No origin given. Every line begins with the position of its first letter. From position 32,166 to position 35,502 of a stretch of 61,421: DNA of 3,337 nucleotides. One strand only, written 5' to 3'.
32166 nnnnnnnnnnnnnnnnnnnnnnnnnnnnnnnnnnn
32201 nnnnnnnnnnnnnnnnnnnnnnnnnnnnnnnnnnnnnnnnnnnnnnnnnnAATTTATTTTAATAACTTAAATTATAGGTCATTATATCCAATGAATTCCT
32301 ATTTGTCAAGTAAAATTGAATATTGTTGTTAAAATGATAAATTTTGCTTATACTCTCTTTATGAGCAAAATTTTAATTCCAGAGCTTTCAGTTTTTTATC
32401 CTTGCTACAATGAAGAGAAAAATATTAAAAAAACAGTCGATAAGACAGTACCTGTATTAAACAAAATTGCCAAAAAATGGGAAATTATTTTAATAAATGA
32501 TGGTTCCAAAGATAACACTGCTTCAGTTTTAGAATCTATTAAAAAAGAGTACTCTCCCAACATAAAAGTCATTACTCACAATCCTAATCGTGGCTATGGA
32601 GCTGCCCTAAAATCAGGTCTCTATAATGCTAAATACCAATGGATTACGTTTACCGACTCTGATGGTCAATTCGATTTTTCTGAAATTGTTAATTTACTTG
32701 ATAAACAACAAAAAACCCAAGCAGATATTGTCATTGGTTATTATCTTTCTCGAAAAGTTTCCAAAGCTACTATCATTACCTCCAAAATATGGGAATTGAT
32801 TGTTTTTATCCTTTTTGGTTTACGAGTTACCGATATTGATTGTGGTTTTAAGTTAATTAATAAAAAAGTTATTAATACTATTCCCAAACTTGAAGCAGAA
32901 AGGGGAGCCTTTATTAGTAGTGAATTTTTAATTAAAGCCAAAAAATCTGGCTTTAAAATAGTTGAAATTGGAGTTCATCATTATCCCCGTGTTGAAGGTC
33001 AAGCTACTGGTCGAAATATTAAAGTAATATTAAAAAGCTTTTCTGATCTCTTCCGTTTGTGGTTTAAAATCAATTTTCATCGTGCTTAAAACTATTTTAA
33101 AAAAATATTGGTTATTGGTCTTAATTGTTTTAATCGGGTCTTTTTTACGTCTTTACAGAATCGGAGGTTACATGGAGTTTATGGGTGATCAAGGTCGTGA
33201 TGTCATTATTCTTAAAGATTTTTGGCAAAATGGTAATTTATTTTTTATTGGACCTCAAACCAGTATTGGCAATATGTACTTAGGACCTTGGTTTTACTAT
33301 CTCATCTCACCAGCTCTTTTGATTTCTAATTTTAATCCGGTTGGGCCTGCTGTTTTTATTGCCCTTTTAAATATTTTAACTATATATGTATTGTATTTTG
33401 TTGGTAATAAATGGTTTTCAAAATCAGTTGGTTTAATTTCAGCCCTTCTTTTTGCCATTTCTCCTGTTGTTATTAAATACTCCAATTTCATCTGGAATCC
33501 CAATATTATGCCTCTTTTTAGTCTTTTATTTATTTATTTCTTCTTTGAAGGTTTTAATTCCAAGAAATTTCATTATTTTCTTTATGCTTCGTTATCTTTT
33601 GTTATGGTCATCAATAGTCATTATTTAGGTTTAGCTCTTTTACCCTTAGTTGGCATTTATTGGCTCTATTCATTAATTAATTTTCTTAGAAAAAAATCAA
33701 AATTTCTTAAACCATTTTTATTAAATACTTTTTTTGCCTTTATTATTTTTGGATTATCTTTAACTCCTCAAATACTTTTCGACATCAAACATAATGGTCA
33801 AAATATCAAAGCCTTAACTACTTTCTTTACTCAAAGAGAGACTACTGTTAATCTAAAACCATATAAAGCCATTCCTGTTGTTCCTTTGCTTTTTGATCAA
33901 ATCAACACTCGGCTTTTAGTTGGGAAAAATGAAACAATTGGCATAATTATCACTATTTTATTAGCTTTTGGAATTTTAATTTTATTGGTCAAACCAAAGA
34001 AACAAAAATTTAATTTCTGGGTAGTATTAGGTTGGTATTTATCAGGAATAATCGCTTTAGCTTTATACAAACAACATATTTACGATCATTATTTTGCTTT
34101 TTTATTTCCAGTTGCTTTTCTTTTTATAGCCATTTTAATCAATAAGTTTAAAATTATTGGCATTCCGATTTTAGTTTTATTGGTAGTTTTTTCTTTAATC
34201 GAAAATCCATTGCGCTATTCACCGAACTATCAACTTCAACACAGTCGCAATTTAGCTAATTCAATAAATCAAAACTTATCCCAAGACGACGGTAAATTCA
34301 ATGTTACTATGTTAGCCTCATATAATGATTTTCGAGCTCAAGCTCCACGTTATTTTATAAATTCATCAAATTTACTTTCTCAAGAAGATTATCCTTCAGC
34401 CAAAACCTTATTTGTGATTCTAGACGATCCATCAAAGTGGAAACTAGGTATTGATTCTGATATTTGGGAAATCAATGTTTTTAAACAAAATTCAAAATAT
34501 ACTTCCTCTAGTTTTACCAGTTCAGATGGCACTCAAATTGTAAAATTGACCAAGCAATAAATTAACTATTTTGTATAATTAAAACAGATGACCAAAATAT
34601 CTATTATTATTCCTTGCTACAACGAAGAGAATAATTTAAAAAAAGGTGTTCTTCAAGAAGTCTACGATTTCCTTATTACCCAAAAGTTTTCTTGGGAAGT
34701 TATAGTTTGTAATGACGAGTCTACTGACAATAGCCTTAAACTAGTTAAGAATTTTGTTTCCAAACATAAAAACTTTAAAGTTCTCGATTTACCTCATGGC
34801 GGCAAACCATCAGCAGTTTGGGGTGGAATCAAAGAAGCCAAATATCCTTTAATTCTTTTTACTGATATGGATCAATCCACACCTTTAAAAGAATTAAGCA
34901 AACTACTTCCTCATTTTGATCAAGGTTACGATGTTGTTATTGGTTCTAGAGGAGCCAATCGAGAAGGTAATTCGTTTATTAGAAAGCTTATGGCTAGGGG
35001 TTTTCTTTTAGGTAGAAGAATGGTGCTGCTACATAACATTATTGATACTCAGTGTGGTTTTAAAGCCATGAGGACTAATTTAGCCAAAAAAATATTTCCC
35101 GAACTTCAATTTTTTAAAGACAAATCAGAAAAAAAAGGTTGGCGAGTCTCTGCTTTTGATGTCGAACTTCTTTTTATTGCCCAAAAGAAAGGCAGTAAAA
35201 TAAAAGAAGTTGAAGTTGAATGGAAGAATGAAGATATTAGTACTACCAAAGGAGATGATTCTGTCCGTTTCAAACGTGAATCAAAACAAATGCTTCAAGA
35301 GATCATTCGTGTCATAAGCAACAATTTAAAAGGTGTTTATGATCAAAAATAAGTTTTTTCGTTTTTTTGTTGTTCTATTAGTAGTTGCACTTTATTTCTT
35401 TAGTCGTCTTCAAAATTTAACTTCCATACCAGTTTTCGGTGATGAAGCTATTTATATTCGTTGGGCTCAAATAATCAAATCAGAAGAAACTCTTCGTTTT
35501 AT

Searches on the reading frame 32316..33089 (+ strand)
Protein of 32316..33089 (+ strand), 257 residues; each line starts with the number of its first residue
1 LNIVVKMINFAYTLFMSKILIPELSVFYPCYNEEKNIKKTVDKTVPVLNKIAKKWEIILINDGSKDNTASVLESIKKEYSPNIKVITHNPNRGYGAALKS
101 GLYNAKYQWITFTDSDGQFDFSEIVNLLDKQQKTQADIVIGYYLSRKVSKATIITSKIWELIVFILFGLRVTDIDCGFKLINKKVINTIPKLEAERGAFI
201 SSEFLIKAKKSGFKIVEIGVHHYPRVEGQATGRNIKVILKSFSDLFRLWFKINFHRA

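Call 5: search_protein_families(library=pfam, proteins=[window:32316-33089:+], max_evalue=0.01)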
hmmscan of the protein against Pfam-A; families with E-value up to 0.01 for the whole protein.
window:32316-33089:+ (257 aa): 3 families
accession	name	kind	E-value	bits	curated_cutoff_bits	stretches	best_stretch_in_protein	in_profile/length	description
PF00535.33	Glycos_transf_2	-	6.3e-30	104.7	23.3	1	25-186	1-164/168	Glycosyl transferase family 2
PF13641.12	Glyco_tranf_2_3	-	8.1e-08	33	27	1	22-116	1-96/230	Glycosyltransferase like family 2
PF10111.15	Glyco_tranf_2_2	-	6.3e-06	26.3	27.3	1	25-139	1-120/276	Glycosyltransferase like family 2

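Call 24: search_protein_families(library=ncbifam, proteins=[window:32316-33089:+], max_evalue=0.01)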
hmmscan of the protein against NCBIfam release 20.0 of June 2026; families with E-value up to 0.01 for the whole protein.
window:32316-33089:+ (257 aa): 25 families
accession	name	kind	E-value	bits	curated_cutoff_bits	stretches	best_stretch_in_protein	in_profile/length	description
NF007986.1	PRK10714.1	equivalog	4.3e-21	75.2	529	1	21-238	5-216/316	undecaprenyl-phosphate 4-deoxy-4-formamido-L-arabinose transferase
TIGR03937.1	PgaC_IcaA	equivalog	4.2e-20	72.1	422.3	1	21-131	44-150/407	poly-beta-1,6-N-acetyl-D-glucosamine synthase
NF047588.1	GlcsyltransPgfSStrep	equivalog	7.3e-16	58.3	500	1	24-193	3-171/308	glycosyltransferase PgfS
NF058614.1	PPMAGASynPpgS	equivalog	1.1e-15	57.7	370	1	26-230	4-208/226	polyprenyl-phospho-N-acetylgalactosaminyl synthase PpgS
NF047683.1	TeichurnBiosyTuaG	equivalog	4.3e-15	56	400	1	22-132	6-112/252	teichuronic acid biosynthesis protein TuaG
NF041391.1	DPhHxTase_Halo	equivalog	4e-14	52.1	375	1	30-225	3-186/213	dolichyl-phosphate hexose transferase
NF007482.0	PRK10073.1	equivalog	7.3e-14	51.5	423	1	22-139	6-118/334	glycosyltransferase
TIGR04182.1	glyco_TIGR04182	equivalog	1.1e-11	44.7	325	1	24-232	2-200/293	S-layer glycoprotein N-glycosyltransferase AglJ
NF038302.1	EPS_HpsE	equivalog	2.2e-11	43.3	300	1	23-118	2-98/307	hormogonium polysaccharide biosynthesis glycosyltransferase HpsE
TIGR03111.1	glyc2_xrt_Gpos1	hypoth_equivalog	7.4e-11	41.5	363.95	1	20-145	47-171/439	TIGR03111 family XrtG-associated glycosyltransferase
NF041875.1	EPS_EpsD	equivalog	3e-10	40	370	1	24-144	1-117/325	exopolysaccharide biosynthesis glycosyltransferase EpsD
TIGR04283.1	glyco_like_mftF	equivalog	6.8e-10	38.9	182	1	24-136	1-101/221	TIGR04283 family arsenosugar biosynthesis glycosyltransferase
NF053739.1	GlytfEpsEBac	equivalog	1.3e-09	37.4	450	1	22-131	1-103/265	glycosyltransferase EpsE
TIGR03965.1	mycofact_glyco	equivalog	2.9e-08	33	280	1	21-117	73-165/467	mycofactocin biosynthesis glycosyltransferase MftF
NF010496.0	PRK13915.1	equivalog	4.4e-08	32.6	262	1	23-124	32-134/307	glucosyl-3-phosphoglycerate synthase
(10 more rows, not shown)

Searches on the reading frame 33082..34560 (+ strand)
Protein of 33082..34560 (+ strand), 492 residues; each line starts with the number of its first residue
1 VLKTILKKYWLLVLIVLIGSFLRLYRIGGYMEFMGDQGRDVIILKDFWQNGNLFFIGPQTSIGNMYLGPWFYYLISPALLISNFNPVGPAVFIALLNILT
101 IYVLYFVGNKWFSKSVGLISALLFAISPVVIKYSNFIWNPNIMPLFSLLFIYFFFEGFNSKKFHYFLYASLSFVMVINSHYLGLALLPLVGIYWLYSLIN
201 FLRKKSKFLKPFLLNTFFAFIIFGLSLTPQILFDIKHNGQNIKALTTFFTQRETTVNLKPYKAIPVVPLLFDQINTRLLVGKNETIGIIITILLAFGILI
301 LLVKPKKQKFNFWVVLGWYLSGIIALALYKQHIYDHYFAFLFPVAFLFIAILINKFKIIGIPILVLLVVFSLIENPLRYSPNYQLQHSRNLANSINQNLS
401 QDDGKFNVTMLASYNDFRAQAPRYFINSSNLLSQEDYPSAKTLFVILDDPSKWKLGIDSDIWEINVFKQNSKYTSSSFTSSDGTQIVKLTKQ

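Call 5: search_protein_families(library=pfam, proteins=[window:33082-34560:+], max_evalue=0.01)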
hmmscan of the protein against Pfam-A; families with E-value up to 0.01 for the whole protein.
window:33082-34560:+ (492 aa): 2 families
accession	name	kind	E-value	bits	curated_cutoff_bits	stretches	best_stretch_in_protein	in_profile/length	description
PF13231.12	PMT_2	-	2.9e-09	37.8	26.1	1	69-223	4-154/160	Dolichyl-phosphate-mannose-protein mannosyltransferase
PF02366.24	PMT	-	1.6e-06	28.3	22.7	1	79-222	75-227/245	Dolichyl-phosphate-mannose-protein mannosyltransferase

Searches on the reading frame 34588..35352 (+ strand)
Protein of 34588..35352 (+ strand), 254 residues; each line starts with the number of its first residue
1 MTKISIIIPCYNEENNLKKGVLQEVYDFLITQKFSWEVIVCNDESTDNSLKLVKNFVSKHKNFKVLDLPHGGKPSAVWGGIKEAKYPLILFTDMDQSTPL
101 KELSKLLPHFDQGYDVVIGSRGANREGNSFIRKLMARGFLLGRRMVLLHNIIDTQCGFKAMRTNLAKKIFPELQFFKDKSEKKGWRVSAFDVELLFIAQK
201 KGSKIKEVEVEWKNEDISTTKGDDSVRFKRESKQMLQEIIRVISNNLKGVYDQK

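Call 5: search_protein_families(library=pfam, proteins=[window:34588-35352:+], max_evalue=0.01)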
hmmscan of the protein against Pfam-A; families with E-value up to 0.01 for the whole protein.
window:34588-35352:+ (254 aa): 3 families
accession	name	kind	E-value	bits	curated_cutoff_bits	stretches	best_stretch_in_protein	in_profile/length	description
PF00535.33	Glycos_transf_2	-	2.4e-26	93.1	23.3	1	5-170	1-168/168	Glycosyl transferase family 2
PF13641.12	Glyco_tranf_2_3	-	1.9e-05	25.2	27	1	4-139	3-140/230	Glycosyltransferase like family 2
PF10111.15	Glyco_tranf_2_2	-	0.00016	21.7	27.3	1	5-107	1-103/276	Glycosyltransferase like family 2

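Call 24: search_protein_families(library=ncbifam, proteins=[window:34588-35352:+], max_evalue=0.01)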
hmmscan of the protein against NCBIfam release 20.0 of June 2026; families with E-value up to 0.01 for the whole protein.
window:34588-35352:+ (254 aa): 18 families
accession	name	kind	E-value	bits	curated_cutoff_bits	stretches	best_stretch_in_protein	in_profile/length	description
NF047588.1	GlcsyltransPgfSStrep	equivalog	1.2e-17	64.2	500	1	3-163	2-161/308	glycosyltransferase PgfS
NF007986.1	PRK10714.1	equivalog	1.4e-14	53.9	529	1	2-162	6-165/316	undecaprenyl-phosphate 4-deoxy-4-formamido-L-arabinose transferase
NF007482.0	PRK10073.1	equivalog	3.7e-13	49.2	423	1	2-98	6-98/334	glycosyltransferase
TIGR03937.1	PgaC_IcaA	equivalog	1e-12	47.7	422.3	1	2-110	45-150/407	poly-beta-1,6-N-acetyl-D-glucosamine synthase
NF041391.1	DPhHxTase_Halo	equivalog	1.1e-11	44.2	375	1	10-216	3-187/213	dolichyl-phosphate hexose transferase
NF038302.1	EPS_HpsE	equivalog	2.7e-11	43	300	1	3-97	2-98/307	hormogonium polysaccharide biosynthesis glycosyltransferase HpsE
NF050050.1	ProtGlycPglI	equivalog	4.5e-09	36.1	500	1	1-127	1-125/306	GalNAc(5)-diNAcBac-PP-undecaprenol beta-1,3-glucosyltransferase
TIGR04283.1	glyco_like_mftF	equivalog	1.2e-08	34.8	182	1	4-110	1-97/221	TIGR04283 family arsenosugar biosynthesis glycosyltransferase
TIGR04182.1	glyco_TIGR04182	equivalog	8.3e-08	31.9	325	1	4-215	2-193/293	S-layer glycoprotein N-glycosyltransferase AglJ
NF041875.1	EPS_EpsD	equivalog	1.2e-07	31.4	370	1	4-119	1-114/325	exopolysaccharide biosynthesis glycosyltransferase EpsD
NF053739.1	GlytfEpsEBac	equivalog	1.3e-06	27.6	450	1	3-62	2-57/265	glycosyltransferase EpsE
NF010496.0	PRK13915.1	equivalog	2.8e-06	26.6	262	1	2-99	31-130/307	glucosyl-3-phosphoglycerate synthase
NF047683.1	TeichurnBiosyTuaG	equivalog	1.1e-05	25.2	400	1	3-107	7-108/252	teichuronic acid biosynthesis protein TuaG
TIGR04242.1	nodulat_NodC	equivalog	2e-05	23.8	550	1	3-135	49-182/395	chitooligosaccharide synthase NodC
TIGR03111.1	glyc2_xrt_Gpos1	hypoth_equivalog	2.2e-05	23.5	363.95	1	3-115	50-161/439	TIGR03111 family XrtG-associated glycosyltransferase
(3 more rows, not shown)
